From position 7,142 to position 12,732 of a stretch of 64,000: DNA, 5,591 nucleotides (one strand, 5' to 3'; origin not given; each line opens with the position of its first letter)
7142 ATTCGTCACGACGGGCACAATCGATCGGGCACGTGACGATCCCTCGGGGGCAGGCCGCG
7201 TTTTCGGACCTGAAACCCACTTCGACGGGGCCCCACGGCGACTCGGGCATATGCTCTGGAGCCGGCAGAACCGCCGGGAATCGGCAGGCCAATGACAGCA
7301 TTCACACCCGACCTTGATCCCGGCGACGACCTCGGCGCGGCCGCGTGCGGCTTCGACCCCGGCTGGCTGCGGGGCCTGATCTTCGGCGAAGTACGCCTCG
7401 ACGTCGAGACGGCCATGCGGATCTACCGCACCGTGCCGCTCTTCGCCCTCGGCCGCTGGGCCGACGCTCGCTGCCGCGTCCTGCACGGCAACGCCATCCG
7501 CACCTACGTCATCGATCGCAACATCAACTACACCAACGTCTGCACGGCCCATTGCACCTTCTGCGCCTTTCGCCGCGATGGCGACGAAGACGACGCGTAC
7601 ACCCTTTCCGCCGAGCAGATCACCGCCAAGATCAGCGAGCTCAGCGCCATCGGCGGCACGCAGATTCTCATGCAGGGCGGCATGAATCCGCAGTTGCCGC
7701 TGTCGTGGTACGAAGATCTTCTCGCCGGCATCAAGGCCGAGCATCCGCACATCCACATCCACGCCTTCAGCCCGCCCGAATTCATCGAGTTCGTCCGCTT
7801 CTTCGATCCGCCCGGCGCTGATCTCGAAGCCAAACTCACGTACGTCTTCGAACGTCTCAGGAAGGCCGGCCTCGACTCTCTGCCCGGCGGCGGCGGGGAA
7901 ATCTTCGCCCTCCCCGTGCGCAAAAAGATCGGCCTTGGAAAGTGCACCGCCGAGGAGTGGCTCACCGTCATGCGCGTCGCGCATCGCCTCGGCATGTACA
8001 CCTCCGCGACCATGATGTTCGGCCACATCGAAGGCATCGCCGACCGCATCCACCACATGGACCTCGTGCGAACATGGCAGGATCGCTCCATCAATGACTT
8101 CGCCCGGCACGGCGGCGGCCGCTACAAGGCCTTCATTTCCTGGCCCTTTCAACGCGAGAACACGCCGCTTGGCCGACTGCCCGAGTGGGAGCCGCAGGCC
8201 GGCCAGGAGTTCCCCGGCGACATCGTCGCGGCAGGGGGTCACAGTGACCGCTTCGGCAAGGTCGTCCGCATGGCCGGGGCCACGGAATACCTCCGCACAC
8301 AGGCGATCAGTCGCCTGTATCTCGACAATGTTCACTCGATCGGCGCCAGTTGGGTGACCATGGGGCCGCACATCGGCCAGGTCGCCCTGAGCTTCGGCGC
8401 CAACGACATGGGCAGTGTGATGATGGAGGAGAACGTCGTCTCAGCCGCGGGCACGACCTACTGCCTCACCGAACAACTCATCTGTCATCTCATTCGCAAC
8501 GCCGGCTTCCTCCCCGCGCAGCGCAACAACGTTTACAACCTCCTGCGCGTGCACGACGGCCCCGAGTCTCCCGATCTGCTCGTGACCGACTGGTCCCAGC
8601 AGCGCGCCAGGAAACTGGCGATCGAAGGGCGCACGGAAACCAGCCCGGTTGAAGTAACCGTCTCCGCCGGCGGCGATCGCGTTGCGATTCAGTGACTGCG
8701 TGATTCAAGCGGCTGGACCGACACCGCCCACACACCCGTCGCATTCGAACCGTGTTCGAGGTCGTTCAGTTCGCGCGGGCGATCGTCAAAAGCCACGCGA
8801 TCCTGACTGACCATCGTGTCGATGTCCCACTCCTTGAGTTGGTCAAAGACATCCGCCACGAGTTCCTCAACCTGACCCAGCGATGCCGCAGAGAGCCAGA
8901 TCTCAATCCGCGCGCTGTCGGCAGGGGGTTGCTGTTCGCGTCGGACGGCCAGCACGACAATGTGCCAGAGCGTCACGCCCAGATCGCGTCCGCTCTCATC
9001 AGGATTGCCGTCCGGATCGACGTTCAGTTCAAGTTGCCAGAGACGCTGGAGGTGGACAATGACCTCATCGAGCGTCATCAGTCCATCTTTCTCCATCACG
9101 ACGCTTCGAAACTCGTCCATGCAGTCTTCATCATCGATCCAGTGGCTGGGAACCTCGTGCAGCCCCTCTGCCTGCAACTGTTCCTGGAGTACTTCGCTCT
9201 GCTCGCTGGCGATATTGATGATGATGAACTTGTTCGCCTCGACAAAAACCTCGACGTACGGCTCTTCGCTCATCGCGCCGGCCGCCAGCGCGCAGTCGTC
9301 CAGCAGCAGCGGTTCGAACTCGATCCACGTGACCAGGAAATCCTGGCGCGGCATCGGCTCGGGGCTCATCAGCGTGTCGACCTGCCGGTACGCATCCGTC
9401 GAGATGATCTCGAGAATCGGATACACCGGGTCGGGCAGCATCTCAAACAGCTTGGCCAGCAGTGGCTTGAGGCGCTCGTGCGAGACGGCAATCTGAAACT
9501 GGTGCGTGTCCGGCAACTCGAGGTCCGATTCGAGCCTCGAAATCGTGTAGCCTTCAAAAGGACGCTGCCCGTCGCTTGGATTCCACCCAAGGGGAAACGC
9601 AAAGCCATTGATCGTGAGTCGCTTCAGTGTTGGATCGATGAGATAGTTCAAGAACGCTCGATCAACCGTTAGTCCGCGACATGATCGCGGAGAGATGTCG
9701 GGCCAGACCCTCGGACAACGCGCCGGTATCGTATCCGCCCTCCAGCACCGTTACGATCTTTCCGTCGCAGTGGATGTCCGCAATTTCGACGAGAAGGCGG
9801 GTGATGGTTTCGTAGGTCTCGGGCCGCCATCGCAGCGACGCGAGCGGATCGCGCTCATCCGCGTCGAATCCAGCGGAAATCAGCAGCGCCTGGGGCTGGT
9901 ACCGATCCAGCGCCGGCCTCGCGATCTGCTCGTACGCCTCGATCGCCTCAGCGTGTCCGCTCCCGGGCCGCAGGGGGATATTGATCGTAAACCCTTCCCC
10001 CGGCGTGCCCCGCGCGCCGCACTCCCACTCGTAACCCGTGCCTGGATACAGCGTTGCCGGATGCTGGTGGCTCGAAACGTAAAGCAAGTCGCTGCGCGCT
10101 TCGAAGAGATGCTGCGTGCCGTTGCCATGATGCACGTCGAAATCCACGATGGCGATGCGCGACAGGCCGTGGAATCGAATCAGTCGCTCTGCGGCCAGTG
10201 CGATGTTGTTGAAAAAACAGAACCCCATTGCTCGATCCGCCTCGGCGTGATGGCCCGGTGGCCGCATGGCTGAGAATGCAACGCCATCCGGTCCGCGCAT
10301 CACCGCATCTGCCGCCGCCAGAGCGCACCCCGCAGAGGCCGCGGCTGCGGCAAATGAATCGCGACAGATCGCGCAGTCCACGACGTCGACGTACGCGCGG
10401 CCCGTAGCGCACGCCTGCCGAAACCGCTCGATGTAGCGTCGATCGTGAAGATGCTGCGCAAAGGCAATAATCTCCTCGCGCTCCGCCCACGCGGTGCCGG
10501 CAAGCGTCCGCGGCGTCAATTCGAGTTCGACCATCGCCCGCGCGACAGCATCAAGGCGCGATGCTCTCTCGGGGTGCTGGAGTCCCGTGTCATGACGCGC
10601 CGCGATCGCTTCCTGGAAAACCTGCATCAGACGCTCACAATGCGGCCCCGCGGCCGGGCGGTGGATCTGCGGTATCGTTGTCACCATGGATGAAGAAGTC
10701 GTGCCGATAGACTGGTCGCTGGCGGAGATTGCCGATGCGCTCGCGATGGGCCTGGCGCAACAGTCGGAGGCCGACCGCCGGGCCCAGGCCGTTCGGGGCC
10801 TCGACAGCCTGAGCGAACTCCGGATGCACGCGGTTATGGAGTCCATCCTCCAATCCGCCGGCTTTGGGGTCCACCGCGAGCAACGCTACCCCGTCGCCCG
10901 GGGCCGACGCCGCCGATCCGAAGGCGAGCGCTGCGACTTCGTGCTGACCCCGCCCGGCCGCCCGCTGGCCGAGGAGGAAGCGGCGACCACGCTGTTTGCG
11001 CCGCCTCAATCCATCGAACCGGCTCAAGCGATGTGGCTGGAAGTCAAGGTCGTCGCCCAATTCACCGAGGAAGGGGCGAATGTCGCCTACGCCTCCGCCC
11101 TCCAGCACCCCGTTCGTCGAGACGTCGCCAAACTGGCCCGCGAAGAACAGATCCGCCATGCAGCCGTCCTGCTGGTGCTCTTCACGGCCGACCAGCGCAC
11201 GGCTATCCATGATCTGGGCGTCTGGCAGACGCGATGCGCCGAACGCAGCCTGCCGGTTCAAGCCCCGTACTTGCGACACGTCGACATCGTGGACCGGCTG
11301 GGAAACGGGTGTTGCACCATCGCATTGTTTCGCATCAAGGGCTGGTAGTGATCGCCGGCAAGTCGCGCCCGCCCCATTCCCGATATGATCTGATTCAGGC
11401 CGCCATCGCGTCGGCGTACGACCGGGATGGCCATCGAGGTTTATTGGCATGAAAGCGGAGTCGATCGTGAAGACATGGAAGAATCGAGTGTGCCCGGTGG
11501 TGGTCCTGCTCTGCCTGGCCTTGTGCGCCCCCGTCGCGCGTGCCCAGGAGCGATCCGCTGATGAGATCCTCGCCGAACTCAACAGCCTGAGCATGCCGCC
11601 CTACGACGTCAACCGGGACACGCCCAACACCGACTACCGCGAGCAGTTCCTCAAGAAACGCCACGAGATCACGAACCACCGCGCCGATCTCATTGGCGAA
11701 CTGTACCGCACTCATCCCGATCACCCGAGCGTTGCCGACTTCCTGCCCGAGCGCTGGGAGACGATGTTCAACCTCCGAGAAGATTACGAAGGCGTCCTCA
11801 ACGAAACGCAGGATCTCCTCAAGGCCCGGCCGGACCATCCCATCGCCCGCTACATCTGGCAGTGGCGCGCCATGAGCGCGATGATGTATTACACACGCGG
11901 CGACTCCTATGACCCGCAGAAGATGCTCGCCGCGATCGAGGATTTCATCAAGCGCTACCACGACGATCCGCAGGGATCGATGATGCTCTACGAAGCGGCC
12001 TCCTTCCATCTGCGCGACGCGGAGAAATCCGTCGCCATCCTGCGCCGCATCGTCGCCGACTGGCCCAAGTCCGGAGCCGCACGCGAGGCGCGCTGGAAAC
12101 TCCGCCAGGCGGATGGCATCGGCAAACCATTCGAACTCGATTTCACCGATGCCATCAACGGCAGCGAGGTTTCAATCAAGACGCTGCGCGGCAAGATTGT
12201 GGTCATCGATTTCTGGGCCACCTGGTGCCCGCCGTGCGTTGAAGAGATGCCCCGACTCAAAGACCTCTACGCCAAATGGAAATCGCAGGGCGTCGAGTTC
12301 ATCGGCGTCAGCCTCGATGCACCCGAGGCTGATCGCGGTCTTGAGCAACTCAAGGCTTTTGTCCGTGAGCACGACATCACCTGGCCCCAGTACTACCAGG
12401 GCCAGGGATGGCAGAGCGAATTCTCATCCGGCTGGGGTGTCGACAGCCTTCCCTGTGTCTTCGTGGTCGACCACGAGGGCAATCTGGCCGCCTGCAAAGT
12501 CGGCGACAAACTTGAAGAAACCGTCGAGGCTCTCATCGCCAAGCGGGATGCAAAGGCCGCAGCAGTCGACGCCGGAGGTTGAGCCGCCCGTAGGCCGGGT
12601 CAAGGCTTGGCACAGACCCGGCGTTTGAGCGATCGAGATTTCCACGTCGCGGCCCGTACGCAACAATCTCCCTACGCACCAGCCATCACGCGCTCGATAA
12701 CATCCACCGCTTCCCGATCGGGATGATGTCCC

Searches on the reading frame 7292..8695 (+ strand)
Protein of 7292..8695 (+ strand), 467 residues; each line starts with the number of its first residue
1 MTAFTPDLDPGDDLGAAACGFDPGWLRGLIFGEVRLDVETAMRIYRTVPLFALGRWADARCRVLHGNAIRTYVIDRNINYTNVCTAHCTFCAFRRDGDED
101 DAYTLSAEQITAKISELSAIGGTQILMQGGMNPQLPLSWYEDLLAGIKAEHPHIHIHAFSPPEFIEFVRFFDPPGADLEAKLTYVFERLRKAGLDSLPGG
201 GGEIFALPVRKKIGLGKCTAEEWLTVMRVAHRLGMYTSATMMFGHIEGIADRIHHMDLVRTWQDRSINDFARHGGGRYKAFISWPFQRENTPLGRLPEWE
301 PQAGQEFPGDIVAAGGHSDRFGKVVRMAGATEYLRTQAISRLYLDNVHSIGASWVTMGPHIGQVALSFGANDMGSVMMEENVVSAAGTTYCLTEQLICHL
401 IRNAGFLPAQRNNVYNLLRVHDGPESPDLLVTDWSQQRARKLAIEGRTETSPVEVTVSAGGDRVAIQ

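Call 89: search_protein_families(library=pfam, proteins=[window:7292-8695:+], max_evalue=0.0001)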
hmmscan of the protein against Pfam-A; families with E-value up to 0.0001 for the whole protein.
window:7292-8695:+ (467 aa): 2 families
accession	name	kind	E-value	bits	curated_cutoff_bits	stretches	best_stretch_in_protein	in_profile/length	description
PF19288.4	CofH_C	-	9.7e-32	109.9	27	1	319-418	20-119/125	CofH/MqnC C-terminal region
PF04055.27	Radical_SAM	-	6.6e-17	62.6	29.5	1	78-259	1-166/166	Radical SAM superfamily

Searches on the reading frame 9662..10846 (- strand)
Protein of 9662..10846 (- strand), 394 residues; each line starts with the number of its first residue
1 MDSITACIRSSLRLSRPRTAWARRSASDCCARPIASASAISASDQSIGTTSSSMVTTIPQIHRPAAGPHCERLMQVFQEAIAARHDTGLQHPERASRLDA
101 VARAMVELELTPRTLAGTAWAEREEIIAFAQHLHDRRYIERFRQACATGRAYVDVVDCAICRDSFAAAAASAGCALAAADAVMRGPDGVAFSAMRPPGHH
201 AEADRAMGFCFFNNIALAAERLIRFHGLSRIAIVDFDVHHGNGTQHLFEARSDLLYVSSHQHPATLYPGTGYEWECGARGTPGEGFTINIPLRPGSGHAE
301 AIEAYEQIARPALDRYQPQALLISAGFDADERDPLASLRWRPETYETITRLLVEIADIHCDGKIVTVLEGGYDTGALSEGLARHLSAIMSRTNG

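Call 89: search_protein_families(library=pfam, proteins=[window:9662-10846:-], max_evalue=0.0001)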
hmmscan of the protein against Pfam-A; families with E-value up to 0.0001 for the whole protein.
window:9662-10846:- (394 aa): 1 family
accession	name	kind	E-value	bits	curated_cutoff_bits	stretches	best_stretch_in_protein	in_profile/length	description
PF00850.24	Hist_deacetyl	-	7.7e-86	288.5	27.9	1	91-387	1-297/298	Histone deacetylase domain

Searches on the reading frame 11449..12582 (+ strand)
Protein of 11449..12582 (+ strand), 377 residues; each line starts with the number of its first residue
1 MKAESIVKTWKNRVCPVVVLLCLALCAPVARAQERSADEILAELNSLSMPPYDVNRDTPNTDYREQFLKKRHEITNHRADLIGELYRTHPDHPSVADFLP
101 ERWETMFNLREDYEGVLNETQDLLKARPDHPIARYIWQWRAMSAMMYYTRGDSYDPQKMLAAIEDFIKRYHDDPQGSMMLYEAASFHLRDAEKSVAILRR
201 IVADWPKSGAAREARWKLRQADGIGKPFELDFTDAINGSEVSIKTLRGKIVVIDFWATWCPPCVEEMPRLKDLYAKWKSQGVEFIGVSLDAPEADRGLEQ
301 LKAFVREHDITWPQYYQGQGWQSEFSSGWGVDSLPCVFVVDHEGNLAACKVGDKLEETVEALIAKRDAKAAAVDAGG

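Call 89: search_protein_families(library=pfam, proteins=[window:11449-12582:+], max_evalue=0.0001)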
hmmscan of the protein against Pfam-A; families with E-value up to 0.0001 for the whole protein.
window:11449-12582:+ (377 aa): 4 families
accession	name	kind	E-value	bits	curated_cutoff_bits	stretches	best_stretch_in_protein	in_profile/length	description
PF00578.27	AhpC-TSA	-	6.2e-22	78.3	26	1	228-347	8-122/124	AhpC/TSA family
PF08534.16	Redoxin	-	1.1e-18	67.9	26.6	1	231-358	8-143/148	Redoxin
PF13905.12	Thioredoxin_8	-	4.3e-18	65.9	27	1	248-345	1-93/94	Thioredoxin-like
PF00085.26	Thioredoxin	-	2.3e-06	28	23.5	1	248-291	18-60/103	Thioredoxin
